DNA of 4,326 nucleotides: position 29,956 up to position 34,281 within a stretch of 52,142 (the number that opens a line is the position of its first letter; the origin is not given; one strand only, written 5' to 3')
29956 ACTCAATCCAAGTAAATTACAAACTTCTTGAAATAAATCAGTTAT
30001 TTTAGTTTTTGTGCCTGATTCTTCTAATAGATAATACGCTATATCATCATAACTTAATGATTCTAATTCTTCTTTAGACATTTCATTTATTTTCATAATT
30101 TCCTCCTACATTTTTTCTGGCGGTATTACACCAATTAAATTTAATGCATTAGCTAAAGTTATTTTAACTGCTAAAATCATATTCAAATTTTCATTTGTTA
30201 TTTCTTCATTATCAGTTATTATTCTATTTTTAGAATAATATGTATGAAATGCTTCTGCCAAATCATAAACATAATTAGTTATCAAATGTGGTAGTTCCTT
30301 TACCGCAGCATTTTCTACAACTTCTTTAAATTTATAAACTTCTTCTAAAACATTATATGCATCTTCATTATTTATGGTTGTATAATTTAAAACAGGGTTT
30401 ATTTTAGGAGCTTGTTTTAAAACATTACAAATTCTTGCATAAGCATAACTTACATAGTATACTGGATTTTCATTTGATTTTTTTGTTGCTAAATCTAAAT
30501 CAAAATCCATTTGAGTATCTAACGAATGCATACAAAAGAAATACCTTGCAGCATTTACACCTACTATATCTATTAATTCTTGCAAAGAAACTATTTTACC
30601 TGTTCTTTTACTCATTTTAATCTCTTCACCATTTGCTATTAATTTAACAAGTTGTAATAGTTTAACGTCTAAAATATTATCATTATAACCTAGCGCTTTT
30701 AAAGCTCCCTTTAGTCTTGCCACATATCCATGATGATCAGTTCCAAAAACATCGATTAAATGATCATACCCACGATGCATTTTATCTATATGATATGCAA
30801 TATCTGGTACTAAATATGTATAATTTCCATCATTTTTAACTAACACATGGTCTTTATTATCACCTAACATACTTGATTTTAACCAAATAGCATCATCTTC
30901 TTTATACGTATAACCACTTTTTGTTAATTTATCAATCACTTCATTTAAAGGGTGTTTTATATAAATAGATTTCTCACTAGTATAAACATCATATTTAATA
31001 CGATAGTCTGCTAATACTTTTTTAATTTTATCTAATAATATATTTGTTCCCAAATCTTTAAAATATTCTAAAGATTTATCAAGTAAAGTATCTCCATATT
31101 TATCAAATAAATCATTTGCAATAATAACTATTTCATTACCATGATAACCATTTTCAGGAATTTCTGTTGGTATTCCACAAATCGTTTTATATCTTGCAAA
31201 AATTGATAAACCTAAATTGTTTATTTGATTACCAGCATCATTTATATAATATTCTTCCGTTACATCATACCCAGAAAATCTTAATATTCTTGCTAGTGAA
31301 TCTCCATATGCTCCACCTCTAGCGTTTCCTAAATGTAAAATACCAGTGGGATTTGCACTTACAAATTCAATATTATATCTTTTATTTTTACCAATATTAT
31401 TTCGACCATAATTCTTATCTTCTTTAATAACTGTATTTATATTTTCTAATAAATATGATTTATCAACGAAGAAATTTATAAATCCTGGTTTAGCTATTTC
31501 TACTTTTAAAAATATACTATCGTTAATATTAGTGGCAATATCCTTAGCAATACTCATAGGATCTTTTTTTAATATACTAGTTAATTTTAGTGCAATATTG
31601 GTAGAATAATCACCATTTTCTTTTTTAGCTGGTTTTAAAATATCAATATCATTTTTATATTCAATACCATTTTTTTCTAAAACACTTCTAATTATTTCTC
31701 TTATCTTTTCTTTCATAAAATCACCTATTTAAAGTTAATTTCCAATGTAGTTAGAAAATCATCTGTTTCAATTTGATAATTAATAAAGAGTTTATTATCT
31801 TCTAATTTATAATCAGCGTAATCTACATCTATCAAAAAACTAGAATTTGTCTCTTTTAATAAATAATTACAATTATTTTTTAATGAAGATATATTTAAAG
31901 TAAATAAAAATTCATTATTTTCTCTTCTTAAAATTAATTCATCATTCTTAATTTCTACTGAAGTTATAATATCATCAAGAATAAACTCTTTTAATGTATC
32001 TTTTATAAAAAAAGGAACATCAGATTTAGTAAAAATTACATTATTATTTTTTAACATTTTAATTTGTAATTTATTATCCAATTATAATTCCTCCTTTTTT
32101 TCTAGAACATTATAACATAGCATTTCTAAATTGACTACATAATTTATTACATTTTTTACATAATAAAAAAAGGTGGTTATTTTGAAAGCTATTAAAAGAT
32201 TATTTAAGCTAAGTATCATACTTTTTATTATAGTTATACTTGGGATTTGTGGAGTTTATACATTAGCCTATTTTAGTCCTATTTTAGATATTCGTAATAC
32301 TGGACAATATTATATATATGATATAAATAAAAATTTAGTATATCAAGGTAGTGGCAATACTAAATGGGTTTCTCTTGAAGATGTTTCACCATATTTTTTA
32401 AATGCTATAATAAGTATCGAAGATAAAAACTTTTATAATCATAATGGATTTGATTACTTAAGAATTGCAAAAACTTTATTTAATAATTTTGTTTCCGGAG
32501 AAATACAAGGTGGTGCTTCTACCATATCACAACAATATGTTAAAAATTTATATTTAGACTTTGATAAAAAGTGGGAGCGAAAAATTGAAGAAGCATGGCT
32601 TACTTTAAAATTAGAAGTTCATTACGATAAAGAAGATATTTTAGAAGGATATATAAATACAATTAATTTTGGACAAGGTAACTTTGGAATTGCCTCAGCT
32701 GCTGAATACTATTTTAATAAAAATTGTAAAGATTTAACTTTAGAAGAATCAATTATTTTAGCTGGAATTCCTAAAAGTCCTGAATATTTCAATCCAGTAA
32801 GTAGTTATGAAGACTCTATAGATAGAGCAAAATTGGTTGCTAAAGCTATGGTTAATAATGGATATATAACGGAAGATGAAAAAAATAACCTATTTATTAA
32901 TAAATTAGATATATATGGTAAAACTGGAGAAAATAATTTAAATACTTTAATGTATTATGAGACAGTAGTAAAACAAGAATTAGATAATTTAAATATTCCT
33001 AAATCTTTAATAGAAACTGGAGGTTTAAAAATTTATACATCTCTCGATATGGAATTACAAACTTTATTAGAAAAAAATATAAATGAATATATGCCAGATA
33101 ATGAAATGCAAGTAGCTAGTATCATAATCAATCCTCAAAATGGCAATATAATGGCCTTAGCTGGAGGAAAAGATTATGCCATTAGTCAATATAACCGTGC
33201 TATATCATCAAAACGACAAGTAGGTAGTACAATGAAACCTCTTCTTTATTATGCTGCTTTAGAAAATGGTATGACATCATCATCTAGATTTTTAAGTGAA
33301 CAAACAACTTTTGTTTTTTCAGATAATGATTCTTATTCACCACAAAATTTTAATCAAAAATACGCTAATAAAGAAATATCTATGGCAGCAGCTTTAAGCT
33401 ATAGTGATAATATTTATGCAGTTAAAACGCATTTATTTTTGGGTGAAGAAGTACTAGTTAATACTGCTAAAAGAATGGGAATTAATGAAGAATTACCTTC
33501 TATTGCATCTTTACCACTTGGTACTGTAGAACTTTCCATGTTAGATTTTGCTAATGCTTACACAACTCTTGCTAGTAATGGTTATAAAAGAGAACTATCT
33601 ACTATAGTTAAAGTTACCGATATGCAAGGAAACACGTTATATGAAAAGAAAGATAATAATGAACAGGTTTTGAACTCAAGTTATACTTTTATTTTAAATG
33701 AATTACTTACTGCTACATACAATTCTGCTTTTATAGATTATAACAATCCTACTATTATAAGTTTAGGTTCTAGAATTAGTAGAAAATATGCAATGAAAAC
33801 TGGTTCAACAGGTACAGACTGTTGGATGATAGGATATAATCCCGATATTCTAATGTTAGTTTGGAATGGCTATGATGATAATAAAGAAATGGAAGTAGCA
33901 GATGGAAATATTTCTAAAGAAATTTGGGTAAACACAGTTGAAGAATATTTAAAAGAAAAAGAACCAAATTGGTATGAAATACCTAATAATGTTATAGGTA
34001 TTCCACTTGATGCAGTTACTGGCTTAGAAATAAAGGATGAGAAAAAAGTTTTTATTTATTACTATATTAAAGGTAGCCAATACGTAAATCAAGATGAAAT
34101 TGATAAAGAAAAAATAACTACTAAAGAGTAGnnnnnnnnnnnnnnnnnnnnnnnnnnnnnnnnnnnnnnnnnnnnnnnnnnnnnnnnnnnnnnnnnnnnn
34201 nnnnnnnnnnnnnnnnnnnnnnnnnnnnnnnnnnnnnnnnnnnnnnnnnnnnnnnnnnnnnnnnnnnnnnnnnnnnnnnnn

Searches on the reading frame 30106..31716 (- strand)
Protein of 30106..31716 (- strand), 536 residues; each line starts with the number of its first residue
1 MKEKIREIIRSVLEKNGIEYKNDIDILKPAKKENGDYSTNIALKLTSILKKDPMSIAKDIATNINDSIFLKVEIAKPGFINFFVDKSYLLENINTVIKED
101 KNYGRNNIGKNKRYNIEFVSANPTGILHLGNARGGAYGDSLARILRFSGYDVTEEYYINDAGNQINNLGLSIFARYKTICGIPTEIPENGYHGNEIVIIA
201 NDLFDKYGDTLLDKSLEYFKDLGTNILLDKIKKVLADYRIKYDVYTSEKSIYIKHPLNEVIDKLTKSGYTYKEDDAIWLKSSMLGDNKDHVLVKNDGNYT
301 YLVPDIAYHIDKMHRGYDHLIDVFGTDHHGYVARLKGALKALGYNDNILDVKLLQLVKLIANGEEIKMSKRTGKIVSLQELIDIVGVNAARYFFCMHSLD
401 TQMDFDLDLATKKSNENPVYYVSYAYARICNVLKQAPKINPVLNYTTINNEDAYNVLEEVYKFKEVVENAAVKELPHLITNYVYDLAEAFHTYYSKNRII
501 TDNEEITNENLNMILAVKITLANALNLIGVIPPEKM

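Call 7: search_protein_families(library=pfam, proteins=[window:30106-31716:-])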
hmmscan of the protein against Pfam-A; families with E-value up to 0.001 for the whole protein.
window:30106-31716:- (536 aa): 6 families
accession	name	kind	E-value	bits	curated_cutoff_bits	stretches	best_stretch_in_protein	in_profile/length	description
PF05746.21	DALR_1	-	2.4e-29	102.2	22.3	1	422-536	1-117/117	DALR anticodon binding domain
PF03485.21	Arg_tRNA_synt_N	-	2.4e-19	70.1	21.5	1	4-84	2-85/85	Arginyl tRNA synthetase N terminal domain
PF00750.26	tRNA-synt_1d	-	2.6e-18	66.5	23.3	1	94-383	3-296/349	tRNA synthetases class I (R), catalytic domain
PF01406.26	tRNA-synt_1e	-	5.9e-07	29.6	27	0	125-278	21-130/301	tRNA synthetases class I (C) catalytic domain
PF09334.17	tRNA-synt_1g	-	1.6e-06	27.6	20.1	0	364-417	324-378/391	tRNA synthetases class I (M)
PF00133.28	tRNA-synt_1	-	0.0001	21.6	22.7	0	359-403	367-411/414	tRNA synthetases class I (I, L, M and V)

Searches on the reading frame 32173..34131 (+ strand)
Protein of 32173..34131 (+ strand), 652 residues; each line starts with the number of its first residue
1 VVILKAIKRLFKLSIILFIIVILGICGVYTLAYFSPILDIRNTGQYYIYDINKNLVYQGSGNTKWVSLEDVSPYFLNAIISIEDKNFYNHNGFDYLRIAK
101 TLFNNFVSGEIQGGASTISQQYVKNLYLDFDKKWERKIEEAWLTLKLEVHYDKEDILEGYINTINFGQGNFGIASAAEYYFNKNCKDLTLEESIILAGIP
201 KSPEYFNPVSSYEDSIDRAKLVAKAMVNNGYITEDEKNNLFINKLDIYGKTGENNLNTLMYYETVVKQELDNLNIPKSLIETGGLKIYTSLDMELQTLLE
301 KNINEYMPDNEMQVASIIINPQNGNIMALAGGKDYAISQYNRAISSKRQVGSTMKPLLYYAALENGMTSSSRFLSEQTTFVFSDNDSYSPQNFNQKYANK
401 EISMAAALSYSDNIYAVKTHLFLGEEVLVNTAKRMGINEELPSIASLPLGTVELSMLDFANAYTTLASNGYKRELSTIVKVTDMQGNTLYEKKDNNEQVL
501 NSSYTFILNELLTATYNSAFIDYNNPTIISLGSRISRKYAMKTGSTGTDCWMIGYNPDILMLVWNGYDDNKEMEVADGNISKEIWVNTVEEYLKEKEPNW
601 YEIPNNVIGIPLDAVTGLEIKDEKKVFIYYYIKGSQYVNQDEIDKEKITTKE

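Call 7: search_protein_families(library=pfam, proteins=[window:32173-34131:+])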
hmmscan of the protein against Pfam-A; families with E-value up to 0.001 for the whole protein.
window:32173-34131:+ (652 aa): 2 families
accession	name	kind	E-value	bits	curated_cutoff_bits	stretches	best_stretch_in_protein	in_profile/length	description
PF00912.28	Transgly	-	5.7e-59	199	27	1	60-226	11-177/178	Transglycosylase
PF00905.27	Transpeptidase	-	1.8e-22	80.4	22.1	1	317-582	4-291/299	Penicillin binding protein transpeptidase domain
